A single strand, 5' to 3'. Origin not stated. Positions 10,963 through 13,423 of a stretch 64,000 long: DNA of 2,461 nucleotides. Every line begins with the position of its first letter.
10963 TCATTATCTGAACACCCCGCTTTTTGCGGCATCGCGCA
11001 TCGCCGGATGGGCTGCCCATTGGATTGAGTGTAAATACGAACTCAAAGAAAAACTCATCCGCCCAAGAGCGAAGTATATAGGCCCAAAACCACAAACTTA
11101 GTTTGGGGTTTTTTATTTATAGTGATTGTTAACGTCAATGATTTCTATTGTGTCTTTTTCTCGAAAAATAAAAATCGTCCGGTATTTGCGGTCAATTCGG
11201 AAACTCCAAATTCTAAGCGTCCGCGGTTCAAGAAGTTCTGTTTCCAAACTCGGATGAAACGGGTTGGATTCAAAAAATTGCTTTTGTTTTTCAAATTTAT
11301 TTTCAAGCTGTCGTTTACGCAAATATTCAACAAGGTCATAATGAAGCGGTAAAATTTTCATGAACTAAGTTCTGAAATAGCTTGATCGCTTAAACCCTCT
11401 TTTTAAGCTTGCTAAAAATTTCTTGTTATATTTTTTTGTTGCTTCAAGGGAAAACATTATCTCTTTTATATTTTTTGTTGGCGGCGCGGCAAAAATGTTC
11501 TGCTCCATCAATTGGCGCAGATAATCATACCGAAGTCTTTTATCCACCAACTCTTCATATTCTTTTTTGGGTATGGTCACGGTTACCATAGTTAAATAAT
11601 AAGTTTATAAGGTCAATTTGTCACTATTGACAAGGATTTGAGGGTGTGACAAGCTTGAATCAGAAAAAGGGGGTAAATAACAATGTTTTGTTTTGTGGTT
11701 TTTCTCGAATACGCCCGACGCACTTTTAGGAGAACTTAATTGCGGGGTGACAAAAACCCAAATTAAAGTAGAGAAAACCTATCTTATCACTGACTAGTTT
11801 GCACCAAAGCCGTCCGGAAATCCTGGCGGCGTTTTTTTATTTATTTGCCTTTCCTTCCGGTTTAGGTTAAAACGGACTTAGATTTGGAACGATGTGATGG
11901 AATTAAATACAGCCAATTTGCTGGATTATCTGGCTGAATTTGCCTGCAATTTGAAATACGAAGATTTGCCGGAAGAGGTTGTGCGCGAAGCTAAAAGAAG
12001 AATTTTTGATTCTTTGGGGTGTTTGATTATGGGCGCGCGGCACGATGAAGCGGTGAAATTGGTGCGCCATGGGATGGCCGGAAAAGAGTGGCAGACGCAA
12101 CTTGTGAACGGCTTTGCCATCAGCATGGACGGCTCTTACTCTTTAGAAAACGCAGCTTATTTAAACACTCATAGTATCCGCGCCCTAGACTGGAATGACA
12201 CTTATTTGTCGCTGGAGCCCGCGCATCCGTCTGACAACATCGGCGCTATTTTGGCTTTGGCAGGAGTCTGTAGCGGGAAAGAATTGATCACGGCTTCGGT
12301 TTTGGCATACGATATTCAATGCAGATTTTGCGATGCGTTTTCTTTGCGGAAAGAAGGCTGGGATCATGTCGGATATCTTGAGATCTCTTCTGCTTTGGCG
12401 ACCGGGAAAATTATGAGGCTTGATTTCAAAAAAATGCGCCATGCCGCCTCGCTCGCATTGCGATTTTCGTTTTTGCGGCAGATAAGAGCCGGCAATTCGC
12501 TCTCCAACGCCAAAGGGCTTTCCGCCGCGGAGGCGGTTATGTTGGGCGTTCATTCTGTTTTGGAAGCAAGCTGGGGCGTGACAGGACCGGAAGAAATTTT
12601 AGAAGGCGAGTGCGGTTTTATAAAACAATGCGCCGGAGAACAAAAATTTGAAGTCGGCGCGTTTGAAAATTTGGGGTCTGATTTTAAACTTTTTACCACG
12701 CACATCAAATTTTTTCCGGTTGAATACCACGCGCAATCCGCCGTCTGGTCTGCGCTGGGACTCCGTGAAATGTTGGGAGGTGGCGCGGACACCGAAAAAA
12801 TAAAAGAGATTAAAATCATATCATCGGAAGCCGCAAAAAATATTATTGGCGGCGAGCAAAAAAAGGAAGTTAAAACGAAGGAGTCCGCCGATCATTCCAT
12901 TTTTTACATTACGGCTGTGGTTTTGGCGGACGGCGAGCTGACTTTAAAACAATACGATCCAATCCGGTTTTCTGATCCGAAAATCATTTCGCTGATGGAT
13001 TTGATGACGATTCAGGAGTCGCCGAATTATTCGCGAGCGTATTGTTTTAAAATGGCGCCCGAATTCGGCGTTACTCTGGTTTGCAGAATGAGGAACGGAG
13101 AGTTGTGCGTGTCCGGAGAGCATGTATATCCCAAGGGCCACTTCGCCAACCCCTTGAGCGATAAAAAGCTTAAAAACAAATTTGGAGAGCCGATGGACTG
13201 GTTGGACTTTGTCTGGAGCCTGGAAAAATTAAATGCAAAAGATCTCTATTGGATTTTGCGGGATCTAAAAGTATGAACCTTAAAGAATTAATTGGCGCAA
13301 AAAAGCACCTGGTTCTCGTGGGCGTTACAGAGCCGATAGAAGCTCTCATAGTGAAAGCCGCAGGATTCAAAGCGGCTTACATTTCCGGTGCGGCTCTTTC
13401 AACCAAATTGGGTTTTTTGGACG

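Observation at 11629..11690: Conserved palindrome-containing element present twice, each divergently upstream of a toxin-antitoxin operon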

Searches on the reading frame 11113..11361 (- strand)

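Call 9: search_protein_families(library=pfam, proteins=[window:11113-11361:-], max_evalue=0.1)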
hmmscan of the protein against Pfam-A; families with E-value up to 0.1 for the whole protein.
window:11113-11361:- (82 aa): 4 families
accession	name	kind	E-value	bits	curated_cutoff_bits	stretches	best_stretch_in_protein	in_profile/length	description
PF05015.19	HigB-like_toxin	-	0.00045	21.1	27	1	38-73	50-85/91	RelE-like toxin of type II toxin-antitoxin system HigB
PF06769.20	YoeB_toxin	-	0.00068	20.1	27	1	31-81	31-80/80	YoeB-like toxin of bacterial type II toxin-antitoxin system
PF05016.21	ParE_toxin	-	0.0065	17.5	23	1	10-80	14-85/89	ParE toxin of type II toxin-antitoxin system, parDE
PF05209.18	MinC_N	-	0.099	13.2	27.3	0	16-40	24-48/71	Septum formation inhibitor MinC, N-terminal domain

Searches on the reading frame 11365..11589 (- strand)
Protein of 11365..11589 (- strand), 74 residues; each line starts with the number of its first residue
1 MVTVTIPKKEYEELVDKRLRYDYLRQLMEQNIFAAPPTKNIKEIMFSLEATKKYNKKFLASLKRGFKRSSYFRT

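Call 9: search_protein_families(library=pfam, proteins=[window:11365-11589:-], max_evalue=0.1)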
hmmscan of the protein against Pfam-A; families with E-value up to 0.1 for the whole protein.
window:11365-11589:- (74 aa): 2 families
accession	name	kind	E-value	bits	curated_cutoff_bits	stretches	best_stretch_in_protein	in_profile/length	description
PF25708.1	Phage_T7_Gp5_9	-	0.026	14.9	24.5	1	3-18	3-19/46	Phage T7 gp5.9 RecBCD inhibitor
PF12830.13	Nipped-B_C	-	0.048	14.2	26.4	1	18-67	88-138/186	Sister chromatid cohesion C-terminus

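Call 18: find_encoding_contigs(protein=window:11365-11589:-, flank=10000, max_places=10)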
Protein window:11365-11589:- (74 aa): 23 contigs read that carry it; 10 places shown.
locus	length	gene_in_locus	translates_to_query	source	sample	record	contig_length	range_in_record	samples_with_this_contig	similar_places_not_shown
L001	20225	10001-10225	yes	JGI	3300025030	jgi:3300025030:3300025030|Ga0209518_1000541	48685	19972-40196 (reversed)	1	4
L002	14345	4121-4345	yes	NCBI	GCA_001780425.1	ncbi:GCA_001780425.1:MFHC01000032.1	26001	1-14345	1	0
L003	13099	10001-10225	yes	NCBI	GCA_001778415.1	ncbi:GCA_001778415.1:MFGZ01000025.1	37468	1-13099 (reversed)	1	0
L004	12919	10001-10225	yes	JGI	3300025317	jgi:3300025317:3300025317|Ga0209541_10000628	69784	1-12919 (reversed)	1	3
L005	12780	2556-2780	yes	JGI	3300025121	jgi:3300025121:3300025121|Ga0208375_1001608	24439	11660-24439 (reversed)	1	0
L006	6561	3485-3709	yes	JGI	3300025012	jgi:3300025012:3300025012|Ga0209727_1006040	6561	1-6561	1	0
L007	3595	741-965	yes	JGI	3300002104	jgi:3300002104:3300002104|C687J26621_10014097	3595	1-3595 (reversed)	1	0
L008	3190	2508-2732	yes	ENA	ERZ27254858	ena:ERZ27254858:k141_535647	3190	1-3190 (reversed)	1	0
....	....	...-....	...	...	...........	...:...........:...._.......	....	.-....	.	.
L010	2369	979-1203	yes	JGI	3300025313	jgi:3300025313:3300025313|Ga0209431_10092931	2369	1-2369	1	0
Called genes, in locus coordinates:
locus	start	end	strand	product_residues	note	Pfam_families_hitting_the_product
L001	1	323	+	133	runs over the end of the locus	PF07963:N_methyl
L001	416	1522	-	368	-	PF02310:B12-binding, PF03193:RsgA_GTPase (faint), PF03308:MeaB, PF02492:cobW (weak)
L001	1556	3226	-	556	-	PF01642:MM_CoA_mutase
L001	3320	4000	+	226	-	PF21948:LplA-B_cat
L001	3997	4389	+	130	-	-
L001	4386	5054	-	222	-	PF00198:2-oxoacid_dh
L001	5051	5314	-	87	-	PF00364:Biotin_lipoyl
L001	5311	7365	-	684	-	PF00676:E1_dh, PF02779:Transket_pyr, PF02780:Transketolase_C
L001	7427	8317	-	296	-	PF13714:PEP_mutase, PF00463:ICL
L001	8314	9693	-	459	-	PF03972:MmgE_PrpD_N, PF19305:MmgE_PrpD_C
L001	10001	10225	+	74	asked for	-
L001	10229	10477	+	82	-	-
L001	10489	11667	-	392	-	PF00285:Citrate_synt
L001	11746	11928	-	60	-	-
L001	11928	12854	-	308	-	PF00753:Lactamase_B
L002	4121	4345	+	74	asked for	-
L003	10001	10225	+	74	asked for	-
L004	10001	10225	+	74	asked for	-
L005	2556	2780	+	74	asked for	-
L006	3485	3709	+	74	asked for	-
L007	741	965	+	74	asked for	-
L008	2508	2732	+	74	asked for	-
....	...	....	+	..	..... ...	-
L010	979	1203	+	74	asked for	-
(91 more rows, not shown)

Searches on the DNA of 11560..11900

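Call 21: search_rna_families(source=window, start=11560, end=11900, threshold=evalue, max_evalue=10)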
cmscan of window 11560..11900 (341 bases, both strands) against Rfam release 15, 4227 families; matches with E-value up to 10: 4.
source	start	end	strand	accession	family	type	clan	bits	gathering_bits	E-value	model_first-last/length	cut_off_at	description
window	11755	11846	+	RF00242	ctRNA_pT181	Gene; antisense;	-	18.3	56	7.7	1-94/94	no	ctRNA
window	11760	11836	+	RF02552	RcsR1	Gene; sRNA;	-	16.7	60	0.5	1-96/96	no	RcsR1 sRNA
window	11721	11738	-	RF00390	TYMV_upPK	Cis-reg;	-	14.1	38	3.3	1-23/23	no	turnip yellow mosaic virus upstream pseudo-knot (TYMV_upPK)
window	11708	11783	-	RF02701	PsrR1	Gene; sRNA;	-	13.8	42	5.3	1-79/79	no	Photosynthesis regulatory RNA1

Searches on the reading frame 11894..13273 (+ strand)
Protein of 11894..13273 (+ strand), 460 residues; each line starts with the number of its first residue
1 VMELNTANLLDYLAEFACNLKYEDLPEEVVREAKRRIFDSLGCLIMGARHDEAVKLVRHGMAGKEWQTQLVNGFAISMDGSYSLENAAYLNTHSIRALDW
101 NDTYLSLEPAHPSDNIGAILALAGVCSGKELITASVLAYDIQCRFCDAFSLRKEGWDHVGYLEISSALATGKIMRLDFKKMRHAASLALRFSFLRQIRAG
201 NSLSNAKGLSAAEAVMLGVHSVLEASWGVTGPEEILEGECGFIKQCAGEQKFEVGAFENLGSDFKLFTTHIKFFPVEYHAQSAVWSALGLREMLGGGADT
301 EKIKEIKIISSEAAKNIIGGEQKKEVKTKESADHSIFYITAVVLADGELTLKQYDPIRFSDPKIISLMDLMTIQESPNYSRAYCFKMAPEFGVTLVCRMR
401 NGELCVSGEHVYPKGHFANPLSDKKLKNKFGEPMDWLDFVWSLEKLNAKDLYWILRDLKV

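Call 84: find_homologous_proteins(query=window:11894-13273:+, max_evalue=1e-60)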
Query window:11894-13273:+ (460 aa): 1500 proteins with E <= 1e-60 among 8000 candidates; the best 120 are listed.
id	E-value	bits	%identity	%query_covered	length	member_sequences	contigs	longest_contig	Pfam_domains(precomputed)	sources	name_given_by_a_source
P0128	6.1e-166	571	59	100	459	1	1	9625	PF19305.5,PF03972.20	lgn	-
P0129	5.7e-165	568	60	100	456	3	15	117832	PF19305.5,PF03972.20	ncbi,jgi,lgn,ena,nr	ncbi:hypothetical protein A2926_01200 [Candidatus Giovannonibacteria bacterium RIFCSPLOWO2_01_FULL_4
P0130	1.6e-162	560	59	100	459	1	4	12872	PF19305.5,PF03972.20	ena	-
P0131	9.7e-153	527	56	100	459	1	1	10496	PF19305.5,PF03972.20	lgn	-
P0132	1.7e-152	527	55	100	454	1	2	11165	PF19305.5,PF03972.20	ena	-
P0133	5.3e-147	508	53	100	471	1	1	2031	PF19305.5,PF03972.20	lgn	-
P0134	8.1e-140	485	52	99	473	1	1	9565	PF19305.5,PF03972.20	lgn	-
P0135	5.3e-134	466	51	99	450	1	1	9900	PF19305.5,PF03972.20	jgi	jgi:2-methylcitrate dehydratase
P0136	1.4e-130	454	52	94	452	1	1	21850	PF19305.5,PF03972.20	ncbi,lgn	-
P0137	4.9e-129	449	53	93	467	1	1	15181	PF19305.5,PF03972.20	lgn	-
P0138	3.8e-126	440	51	100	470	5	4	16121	PF19305.5,PF03972.20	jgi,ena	-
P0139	2.3e-125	437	51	96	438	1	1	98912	PF19305.5,PF03972.20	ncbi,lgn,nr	ncbi:MAG: MmgE/PrpD family protein [bacterium]|nr:MmgE/PrpD family protein [bacterium]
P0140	2.4e-125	437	49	98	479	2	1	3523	PF19305.5,PF03972.20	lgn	-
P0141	3.4e-125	437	50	98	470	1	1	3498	PF19305.5,PF03972.20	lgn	-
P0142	4.9e-125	436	50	98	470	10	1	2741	PF19305.5,PF03972.20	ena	-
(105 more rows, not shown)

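Call 85: find_encoding_contigs(protein=P0129, flank=5000, max_places=2)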
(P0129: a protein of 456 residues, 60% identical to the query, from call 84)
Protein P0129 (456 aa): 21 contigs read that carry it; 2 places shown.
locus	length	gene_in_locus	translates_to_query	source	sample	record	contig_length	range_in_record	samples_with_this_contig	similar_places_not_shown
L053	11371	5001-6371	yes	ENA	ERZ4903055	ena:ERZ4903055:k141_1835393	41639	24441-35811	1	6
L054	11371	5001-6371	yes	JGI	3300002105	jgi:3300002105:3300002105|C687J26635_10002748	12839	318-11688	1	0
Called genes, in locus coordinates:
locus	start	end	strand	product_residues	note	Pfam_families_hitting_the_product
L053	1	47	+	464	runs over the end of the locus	PF00501:AMP-binding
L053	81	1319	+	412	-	PF00108:Thiolase_N (faint), PF22691:Thiolase_C_1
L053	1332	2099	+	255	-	PF00378:ECH_1, PF16113:ECH_2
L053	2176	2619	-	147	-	-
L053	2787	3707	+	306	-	PF00753:Lactamase_B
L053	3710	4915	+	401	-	PF00285:Citrate_synt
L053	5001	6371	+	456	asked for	PF03972:MmgE_PrpD_N, PF19305:MmgE_PrpD_C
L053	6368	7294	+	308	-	PF13714:PEP_mutase, PF00463:ICL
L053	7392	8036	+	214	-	PF04452:Methyltrans_RNA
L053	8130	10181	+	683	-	PF00676:E1_dh, PF02779:Transket_pyr, PF02780:Transketolase_C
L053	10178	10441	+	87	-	PF00364:Biotin_lipoyl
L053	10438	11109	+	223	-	PF00198:2-oxoacid_dh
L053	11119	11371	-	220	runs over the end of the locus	PF21948:LplA-B_cat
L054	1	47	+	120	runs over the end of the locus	?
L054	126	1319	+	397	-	PF00108:Thiolase_N (faint), PF22691:Thiolase_C_1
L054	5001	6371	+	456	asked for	PF03972:MmgE_PrpD_N, PF19305:MmgE_PrpD_C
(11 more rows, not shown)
